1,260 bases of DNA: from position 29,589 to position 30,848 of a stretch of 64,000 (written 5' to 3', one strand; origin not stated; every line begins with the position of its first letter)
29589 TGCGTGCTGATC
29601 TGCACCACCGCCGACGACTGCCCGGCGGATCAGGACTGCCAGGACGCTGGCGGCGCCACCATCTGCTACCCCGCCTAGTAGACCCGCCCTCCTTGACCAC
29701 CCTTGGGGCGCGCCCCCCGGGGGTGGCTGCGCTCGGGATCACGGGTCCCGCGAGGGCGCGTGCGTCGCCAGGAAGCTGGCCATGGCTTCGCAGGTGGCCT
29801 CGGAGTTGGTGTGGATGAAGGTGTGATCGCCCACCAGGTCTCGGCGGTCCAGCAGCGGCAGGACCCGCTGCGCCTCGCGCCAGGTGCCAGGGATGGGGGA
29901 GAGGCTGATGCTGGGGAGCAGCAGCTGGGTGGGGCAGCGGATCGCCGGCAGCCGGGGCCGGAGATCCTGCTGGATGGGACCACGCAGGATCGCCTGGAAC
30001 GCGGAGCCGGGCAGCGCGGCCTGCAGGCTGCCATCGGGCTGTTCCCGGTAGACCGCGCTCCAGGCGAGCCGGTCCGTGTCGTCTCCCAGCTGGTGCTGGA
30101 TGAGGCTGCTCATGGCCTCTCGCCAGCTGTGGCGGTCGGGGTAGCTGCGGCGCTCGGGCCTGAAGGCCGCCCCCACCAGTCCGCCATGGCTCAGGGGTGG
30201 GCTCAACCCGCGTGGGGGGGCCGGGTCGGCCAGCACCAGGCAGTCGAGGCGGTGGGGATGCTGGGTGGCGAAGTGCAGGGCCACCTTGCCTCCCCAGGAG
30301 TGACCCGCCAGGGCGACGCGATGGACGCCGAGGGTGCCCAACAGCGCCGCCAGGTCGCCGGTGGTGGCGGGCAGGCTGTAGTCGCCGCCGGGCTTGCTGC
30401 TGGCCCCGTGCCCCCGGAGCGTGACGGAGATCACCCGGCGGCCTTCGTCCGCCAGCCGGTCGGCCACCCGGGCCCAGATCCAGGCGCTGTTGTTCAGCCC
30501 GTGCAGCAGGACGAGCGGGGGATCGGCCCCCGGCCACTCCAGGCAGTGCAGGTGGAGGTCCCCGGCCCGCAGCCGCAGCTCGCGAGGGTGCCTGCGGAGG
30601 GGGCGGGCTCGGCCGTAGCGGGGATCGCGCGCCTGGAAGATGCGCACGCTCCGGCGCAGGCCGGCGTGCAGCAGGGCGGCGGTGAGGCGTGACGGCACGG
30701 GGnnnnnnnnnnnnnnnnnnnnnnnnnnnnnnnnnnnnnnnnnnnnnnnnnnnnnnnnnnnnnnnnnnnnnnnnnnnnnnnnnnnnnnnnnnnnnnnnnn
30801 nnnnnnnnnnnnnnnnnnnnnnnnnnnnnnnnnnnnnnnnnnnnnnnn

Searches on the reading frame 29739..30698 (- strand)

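Call 84: search_protein_families(library=pfam, proteins=[window:29739-30698:-], max_evalue=0.00001)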
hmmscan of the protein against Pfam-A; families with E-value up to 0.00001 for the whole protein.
window:29739-30698:- (319 aa): 3 families
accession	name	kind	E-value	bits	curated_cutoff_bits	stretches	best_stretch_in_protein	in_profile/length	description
PF00561.26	Abhydrolase_1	-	1.1e-26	94.4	25.8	1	60-248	1-200/245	alpha/beta hydrolase fold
PF12697.13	Abhydrolase_6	-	3.7e-19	70.7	26.3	1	62-288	1-195/217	Alpha/beta hydrolase family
PF12146.15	Hydrolase_4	-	3.8e-15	56.3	27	1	62-160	7-110/239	Serine aminopeptidase, S33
